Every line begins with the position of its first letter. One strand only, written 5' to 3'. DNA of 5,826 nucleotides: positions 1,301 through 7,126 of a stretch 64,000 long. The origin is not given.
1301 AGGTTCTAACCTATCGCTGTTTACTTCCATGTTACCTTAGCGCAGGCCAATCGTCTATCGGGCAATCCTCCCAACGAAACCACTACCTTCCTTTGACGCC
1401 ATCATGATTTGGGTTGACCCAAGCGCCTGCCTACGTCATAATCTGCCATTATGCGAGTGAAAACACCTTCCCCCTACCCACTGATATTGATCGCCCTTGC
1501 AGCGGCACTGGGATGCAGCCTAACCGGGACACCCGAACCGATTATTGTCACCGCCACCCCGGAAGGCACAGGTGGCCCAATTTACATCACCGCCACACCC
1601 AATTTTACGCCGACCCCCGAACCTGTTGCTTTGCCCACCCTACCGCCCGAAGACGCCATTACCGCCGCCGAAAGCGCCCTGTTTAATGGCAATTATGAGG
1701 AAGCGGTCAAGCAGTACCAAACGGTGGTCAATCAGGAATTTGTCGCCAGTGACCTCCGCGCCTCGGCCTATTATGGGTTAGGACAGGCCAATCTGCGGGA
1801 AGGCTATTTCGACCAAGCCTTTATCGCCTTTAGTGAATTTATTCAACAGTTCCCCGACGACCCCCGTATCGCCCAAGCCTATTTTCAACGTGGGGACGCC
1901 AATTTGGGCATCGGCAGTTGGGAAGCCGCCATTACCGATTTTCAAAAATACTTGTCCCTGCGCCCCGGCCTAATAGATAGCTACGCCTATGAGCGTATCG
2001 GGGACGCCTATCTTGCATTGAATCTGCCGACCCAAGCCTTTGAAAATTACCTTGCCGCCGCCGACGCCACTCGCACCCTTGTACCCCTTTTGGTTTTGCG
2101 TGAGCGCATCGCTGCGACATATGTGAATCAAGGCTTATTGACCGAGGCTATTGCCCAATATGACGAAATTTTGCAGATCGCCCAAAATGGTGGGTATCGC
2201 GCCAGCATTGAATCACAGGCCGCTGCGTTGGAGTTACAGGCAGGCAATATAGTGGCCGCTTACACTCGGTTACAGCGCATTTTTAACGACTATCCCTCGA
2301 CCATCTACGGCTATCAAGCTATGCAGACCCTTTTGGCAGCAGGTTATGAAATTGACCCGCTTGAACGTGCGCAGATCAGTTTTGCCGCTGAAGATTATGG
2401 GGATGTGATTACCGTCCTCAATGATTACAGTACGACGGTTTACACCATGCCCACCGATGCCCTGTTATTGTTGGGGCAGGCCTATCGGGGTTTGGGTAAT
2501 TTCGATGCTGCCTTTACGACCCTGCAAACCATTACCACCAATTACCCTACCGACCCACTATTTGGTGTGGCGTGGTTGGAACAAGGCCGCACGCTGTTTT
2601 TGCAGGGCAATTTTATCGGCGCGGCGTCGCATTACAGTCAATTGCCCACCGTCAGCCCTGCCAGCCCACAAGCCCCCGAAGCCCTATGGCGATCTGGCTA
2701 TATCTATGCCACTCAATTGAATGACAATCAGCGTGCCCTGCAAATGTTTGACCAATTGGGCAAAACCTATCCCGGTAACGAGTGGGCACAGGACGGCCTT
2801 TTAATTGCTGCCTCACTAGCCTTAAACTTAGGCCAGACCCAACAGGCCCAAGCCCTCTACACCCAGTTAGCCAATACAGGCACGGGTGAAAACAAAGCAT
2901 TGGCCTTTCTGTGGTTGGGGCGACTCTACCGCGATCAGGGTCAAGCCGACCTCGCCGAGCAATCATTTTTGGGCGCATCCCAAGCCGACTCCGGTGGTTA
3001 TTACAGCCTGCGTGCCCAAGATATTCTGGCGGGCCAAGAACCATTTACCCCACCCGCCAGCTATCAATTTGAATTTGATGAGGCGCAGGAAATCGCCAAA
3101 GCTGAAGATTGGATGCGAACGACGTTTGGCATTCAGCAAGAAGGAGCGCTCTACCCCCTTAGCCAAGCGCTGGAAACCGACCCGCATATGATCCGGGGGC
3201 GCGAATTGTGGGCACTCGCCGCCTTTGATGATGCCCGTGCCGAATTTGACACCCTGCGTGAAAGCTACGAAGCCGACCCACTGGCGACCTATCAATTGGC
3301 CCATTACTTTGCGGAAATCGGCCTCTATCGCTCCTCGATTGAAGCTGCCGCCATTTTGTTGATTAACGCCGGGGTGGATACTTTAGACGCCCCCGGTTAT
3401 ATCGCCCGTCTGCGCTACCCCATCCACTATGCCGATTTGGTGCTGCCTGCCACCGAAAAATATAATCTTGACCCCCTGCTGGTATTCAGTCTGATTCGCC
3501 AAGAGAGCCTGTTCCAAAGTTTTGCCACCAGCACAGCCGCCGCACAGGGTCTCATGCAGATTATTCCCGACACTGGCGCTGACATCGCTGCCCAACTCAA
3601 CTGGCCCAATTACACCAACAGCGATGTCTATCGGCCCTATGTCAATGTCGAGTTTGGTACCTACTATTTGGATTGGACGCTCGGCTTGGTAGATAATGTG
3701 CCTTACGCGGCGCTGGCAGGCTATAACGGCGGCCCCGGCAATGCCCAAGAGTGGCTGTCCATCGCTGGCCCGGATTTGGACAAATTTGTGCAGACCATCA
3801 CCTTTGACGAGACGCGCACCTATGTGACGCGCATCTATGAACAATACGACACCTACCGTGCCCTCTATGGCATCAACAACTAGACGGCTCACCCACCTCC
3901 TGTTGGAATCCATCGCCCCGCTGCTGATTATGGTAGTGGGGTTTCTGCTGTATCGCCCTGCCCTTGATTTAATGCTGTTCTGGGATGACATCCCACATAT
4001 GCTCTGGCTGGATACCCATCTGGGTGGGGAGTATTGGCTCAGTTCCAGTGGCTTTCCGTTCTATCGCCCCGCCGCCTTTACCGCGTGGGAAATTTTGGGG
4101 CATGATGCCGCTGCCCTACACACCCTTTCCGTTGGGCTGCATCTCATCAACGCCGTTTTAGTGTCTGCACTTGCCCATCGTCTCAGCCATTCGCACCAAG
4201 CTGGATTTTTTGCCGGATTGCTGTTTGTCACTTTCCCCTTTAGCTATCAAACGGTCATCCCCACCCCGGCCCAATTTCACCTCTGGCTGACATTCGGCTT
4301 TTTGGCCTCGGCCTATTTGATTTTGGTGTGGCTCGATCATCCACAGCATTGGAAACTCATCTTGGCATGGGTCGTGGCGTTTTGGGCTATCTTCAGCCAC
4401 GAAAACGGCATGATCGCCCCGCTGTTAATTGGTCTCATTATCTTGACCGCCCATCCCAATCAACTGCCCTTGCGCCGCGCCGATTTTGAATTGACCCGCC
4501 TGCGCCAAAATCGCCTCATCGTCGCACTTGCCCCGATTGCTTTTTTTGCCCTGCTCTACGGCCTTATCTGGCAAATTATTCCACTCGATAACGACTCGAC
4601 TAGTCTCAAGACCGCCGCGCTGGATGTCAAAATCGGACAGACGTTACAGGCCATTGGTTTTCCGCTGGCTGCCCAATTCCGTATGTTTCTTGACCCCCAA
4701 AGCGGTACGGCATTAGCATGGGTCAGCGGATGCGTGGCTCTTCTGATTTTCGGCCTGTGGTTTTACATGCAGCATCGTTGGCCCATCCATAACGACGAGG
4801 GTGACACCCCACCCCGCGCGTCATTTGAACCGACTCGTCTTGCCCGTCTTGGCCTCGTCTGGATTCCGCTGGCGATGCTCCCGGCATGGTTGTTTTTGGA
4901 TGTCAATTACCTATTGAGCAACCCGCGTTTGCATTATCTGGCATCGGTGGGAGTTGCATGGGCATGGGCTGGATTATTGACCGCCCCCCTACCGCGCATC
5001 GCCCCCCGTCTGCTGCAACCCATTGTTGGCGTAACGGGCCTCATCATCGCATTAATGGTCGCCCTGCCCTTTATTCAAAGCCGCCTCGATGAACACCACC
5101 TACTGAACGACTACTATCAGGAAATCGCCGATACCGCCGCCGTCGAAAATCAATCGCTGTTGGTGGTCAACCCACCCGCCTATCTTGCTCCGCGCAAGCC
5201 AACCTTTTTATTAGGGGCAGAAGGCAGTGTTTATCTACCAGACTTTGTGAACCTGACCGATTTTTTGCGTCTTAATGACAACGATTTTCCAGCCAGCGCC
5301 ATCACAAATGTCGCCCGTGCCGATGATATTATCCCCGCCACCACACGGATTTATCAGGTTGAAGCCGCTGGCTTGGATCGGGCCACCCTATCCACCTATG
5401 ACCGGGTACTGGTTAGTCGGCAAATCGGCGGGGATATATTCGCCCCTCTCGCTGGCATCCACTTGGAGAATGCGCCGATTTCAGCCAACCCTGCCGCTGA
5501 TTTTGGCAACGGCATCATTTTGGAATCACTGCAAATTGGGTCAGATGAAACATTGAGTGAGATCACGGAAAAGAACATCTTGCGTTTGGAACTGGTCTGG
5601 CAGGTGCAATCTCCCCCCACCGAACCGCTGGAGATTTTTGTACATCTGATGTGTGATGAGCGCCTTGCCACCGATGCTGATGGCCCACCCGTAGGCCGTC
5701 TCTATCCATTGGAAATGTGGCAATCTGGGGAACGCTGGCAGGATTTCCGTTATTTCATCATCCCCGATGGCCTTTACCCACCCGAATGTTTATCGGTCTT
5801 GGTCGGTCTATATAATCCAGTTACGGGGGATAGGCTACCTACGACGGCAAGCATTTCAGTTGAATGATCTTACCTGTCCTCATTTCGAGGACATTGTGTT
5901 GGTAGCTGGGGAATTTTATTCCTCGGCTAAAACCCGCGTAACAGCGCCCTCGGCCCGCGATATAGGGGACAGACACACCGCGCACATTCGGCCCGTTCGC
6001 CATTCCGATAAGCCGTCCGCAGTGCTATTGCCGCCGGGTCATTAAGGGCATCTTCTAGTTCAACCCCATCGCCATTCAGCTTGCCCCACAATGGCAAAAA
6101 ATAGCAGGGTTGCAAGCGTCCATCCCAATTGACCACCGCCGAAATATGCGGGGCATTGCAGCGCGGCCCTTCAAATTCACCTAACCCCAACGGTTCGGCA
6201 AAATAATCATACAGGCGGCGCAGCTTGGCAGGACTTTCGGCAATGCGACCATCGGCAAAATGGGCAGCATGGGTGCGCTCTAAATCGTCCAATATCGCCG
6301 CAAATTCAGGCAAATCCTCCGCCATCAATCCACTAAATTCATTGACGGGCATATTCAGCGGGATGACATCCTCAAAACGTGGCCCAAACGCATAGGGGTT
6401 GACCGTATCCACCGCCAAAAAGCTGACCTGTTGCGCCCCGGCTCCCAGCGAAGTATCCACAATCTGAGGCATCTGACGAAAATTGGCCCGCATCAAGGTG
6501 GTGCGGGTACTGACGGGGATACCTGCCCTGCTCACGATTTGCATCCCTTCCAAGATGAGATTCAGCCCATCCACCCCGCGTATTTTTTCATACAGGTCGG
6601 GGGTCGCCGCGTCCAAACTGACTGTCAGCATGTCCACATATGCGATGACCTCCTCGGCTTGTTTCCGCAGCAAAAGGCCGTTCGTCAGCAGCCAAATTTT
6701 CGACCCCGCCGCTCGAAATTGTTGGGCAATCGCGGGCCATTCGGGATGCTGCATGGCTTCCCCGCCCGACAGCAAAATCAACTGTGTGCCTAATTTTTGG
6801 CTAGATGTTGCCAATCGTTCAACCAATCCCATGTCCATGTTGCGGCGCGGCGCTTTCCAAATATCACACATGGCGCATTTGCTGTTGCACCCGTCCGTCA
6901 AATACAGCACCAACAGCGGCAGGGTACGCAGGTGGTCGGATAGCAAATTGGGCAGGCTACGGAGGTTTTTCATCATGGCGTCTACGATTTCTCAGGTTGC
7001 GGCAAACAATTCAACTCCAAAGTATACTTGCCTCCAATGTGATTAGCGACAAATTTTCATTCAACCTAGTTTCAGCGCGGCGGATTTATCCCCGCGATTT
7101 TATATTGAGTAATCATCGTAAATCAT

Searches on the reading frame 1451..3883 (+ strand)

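Call 7: search_protein_families(library=pfam, proteins=[window:1451-3883:+], max_evalue=0.001)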
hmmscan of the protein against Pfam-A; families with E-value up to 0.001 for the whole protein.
window:1451-3883:+ (810 aa): 14 families
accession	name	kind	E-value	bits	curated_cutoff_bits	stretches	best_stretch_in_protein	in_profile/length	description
PF13432.12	TPR_16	-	6.3e-25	87.7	32.7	2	72-138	3-65/65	Tetratricopeptide repeat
PF01464.25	SLT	-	1.2e-24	86.6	21.3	1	666-772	5-108/117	Transglycosylase SLT domain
PF13174.12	TPR_6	-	3.3e-24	84.3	26.3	1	336-367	1-32/33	Tetratricopeptide repeat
PF13428.12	TPR_14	-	4.4e-23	79.9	23.5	0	106-144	3-41/44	Tetratricopeptide repeat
PF07719.23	TPR_2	-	4.6e-20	70.5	27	0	104-137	1-34/34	Tetratricopeptide repeat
PF13181.12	TPR_8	-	2.8e-18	64.9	25.7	0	336-362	2-28/34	Tetratricopeptide repeat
PF00515.34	TPR_1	-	7.9e-14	51.2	27.8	0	141-172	1-32/34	Tetratricopeptide repeat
PF13424.12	TPR_12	-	6.2e-13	49.2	30.1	1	103-171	2-75/77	Tetratricopeptide repeat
PF13525.12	YfiO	-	2.4e-12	47.5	25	1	65-152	4-90/203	Outer membrane lipoprotein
PF14559.12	TPR_19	-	6.6e-11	42.8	25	0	422-476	3-54/68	Tetratricopeptide repeat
PF09976.15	TPR_21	-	1.1e-07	32.2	25.5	1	420-514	49-144/193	Tetratricopeptide repeat-like domain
PF13512.12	TPR_18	-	1.9e-07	31.8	21.9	0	61-153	5-96/145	Tetratricopeptide repeat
PF13414.12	TPR_11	-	1.6e-05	24.9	26.8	0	80-117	8-41/42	TPR repeat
PF13371.12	TPR_9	-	3.4e-05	24.2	35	0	137-173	25-61/73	Tetratricopeptide repeat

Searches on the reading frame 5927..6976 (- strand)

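Call 7: search_protein_families(library=pfam, proteins=[window:5927-6976:-], max_evalue=0.001)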
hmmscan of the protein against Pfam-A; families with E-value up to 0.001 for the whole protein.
window:5927-6976:- (349 aa): 3 families
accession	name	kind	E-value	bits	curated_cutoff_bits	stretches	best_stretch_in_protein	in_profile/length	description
PF04055.27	Radical_SAM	-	4.9e-19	69.5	29.5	1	25-172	2-162/166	Radical SAM superfamily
PF13186.11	SPASM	-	6e-05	23.7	21.5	1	273-334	1-66/67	Iron-sulfur cluster-binding domain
PF13353.11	Fer4_12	-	0.00065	20.5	22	0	26-122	11-114/137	4Fe-4S single cluster domain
